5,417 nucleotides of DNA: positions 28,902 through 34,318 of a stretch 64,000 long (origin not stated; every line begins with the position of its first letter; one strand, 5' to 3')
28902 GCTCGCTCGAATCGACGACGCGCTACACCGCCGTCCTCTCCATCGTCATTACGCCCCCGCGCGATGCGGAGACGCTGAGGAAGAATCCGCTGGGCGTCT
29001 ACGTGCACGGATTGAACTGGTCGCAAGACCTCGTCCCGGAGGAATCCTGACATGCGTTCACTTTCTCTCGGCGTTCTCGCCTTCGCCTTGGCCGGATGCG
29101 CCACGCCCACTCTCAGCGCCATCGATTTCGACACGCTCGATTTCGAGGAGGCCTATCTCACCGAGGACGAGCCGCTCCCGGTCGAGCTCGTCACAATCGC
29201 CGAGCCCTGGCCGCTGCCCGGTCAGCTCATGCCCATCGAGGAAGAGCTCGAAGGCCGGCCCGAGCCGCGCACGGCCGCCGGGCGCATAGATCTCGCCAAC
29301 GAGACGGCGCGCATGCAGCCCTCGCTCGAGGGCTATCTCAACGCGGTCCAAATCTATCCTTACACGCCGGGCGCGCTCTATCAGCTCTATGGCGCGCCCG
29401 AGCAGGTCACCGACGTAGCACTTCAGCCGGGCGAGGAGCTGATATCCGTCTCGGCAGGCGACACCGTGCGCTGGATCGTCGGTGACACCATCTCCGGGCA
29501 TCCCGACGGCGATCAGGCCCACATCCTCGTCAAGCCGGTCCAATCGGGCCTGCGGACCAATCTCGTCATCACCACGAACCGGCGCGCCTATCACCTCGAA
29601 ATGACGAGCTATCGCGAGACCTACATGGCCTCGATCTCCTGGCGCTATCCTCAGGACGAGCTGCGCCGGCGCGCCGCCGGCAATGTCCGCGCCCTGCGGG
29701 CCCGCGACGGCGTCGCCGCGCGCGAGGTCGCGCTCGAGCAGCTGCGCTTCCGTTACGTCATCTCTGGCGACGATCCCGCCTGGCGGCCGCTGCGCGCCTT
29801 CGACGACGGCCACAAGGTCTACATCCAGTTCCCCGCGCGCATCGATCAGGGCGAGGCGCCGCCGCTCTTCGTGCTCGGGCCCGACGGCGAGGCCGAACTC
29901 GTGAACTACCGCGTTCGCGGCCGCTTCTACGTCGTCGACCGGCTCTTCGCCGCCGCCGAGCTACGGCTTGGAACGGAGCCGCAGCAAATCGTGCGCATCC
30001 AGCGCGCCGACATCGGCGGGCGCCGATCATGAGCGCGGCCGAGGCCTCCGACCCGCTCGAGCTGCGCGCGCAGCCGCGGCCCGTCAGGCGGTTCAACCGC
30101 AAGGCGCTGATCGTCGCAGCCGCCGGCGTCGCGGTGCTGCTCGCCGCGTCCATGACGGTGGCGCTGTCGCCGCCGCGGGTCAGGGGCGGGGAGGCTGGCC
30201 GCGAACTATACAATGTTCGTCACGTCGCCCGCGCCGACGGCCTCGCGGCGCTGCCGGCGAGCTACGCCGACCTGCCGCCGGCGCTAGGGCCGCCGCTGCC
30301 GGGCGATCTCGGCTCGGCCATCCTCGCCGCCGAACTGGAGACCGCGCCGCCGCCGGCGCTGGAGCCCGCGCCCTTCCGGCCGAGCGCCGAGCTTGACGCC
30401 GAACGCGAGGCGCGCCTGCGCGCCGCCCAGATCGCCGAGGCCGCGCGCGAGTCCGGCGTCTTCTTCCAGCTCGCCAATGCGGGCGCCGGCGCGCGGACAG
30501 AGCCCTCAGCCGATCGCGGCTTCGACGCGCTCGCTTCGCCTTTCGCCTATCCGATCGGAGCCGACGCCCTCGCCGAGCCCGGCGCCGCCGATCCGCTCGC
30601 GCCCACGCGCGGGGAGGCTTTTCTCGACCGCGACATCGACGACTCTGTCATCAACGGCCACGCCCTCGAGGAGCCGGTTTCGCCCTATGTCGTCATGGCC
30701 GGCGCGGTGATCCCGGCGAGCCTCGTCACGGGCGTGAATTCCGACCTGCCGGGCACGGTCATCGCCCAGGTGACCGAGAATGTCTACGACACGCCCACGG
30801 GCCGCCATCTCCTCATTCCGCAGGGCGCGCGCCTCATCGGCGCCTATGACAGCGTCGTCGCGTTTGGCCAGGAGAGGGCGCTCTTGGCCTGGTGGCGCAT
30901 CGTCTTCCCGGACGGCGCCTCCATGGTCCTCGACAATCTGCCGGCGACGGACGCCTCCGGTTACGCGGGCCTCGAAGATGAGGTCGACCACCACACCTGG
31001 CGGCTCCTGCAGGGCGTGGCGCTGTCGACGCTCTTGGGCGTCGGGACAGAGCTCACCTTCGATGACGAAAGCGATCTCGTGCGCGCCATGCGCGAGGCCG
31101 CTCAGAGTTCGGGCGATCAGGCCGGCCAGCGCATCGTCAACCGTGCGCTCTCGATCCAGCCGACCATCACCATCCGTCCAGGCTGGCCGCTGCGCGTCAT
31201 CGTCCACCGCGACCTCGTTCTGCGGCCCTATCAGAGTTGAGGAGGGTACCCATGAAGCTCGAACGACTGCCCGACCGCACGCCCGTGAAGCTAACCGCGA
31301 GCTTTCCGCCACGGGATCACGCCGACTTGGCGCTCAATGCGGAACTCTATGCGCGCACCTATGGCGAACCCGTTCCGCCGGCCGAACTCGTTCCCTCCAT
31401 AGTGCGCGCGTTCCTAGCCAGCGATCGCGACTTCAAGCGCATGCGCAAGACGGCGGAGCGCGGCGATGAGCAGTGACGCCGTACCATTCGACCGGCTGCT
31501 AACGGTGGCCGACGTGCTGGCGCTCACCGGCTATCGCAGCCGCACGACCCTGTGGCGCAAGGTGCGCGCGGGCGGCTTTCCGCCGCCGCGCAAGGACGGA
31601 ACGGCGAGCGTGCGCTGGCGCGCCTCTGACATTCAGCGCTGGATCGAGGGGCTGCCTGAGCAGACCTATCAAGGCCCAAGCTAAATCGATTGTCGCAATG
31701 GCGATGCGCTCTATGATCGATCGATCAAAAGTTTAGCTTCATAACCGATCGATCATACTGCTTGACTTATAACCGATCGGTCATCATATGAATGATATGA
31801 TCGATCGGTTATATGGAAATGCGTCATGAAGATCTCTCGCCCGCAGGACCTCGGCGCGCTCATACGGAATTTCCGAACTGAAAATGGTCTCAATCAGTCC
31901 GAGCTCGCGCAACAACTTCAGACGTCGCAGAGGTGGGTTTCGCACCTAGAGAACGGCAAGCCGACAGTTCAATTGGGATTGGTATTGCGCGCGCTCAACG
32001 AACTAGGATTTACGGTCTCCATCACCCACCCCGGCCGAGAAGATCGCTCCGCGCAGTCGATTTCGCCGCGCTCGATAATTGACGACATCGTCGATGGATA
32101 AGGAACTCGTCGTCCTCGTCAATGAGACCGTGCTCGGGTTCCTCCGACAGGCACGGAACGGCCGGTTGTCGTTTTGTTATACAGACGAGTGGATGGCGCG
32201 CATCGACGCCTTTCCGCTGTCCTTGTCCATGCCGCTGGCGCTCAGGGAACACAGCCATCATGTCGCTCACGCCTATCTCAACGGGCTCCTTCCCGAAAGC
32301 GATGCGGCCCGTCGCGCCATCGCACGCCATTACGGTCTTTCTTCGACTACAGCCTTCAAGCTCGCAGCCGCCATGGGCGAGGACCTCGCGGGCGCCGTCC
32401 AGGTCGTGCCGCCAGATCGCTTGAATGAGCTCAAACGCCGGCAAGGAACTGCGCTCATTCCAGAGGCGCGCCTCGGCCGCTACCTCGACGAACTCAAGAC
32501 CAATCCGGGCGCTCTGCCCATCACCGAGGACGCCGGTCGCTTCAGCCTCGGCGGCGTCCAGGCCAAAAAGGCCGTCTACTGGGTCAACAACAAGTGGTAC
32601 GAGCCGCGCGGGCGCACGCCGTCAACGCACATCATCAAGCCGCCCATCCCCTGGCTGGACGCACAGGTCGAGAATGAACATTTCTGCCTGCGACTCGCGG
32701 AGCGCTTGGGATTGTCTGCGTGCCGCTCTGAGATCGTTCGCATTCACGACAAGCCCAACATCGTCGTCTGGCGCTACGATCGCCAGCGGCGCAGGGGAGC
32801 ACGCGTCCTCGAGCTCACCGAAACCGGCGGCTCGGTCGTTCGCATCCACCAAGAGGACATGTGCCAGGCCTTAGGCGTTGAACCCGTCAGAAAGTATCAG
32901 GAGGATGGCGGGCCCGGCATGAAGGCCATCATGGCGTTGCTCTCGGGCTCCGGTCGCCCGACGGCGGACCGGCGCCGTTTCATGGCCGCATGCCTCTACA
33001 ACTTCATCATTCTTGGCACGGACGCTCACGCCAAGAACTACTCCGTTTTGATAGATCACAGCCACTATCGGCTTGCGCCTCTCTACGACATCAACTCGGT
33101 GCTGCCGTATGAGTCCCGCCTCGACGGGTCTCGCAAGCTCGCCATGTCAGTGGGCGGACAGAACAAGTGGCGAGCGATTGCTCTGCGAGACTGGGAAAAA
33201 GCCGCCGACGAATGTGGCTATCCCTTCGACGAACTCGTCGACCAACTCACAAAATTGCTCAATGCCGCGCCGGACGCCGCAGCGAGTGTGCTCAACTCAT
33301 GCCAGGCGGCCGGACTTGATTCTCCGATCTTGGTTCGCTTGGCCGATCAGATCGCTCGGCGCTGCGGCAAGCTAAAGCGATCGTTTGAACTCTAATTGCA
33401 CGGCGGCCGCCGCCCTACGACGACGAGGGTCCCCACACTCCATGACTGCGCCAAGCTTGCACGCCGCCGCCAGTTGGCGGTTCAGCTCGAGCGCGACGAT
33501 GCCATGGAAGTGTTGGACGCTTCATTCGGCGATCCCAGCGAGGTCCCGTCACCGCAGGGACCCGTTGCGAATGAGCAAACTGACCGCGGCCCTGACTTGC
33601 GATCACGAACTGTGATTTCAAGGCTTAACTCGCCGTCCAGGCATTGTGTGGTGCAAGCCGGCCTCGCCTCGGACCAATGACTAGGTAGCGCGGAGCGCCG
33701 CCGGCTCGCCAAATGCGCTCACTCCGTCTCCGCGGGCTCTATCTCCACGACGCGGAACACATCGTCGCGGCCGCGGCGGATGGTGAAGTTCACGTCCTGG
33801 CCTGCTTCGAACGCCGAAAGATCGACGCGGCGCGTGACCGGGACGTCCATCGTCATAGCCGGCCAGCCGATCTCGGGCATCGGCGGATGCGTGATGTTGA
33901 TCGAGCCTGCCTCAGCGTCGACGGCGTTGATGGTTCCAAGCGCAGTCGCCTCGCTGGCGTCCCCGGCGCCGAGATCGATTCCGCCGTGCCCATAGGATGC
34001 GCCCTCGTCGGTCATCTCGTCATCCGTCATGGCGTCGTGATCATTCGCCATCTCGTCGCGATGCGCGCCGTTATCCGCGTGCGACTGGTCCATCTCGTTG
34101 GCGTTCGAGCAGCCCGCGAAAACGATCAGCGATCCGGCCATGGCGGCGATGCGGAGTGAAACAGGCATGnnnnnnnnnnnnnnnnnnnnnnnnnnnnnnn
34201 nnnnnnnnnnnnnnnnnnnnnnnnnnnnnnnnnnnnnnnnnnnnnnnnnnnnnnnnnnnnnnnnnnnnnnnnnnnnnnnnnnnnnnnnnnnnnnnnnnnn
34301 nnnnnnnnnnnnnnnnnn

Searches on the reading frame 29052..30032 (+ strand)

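Call 52: search_protein_families(library=pfam, proteins=[window:29052-30032:+], max_evalue=0.0001)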
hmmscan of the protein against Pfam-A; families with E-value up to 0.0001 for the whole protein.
window:29052-30032:+ (326 aa): 1 family
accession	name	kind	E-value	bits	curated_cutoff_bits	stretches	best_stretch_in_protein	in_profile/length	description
PF03524.21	CagX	-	2.2e-70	237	34.2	1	97-318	1-197/198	Conjugal transfer protein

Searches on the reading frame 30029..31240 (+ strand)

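Call 52: search_protein_families(library=pfam, proteins=[window:30029-31240:+], max_evalue=0.0001)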
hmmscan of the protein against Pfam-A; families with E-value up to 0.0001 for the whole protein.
window:30029-31240:+ (403 aa): 1 family
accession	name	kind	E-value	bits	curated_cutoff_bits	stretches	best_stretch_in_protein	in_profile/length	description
PF03743.19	TrbI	-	7.1e-61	205.8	35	1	221-398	1-188/188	Bacterial conjugation TrbI-like protein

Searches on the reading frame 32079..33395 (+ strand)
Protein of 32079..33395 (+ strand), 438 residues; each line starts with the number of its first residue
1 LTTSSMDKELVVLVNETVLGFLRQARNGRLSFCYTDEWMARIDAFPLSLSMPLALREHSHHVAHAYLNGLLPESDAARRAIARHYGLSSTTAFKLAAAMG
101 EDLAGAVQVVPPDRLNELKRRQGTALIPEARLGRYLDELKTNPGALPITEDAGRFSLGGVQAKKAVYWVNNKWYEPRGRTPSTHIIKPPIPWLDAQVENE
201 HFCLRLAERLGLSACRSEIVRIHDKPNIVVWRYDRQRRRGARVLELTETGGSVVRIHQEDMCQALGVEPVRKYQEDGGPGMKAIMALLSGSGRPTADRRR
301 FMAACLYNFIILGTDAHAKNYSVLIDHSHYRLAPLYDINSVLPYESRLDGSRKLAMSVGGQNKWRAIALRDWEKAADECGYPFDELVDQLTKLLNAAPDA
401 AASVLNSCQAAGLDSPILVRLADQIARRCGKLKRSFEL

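Call 52: search_protein_families(library=pfam, proteins=[window:32079-33395:+], max_evalue=0.0001)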
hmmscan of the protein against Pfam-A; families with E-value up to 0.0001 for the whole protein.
window:32079-33395:+ (438 aa): 2 families
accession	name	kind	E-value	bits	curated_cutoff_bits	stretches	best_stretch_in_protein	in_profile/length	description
PF07804.18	HipA_C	-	2e-48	165.3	30.5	1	155-395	1-207/213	HipA-like C-terminal domain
PF13657.11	Couple_hipA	-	1.4e-20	74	22.5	1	11-109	2-98/99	HipA N-terminal domain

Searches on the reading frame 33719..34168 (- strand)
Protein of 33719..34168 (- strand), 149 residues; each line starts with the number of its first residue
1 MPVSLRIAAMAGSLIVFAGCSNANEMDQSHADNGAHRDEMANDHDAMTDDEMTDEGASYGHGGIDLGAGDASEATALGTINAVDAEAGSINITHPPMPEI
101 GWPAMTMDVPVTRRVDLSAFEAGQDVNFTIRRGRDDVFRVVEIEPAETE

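Call 52: search_protein_families(library=pfam, proteins=[window:33719-34168:-], max_evalue=0.0001)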
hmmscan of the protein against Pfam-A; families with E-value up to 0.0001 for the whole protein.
window:33719-34168:- (149 aa): 1 family
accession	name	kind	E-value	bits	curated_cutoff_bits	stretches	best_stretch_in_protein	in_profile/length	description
PF11604.15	CusF_Ec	-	2.5e-21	75.7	27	1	74-145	2-72/72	Copper binding periplasmic protein CusF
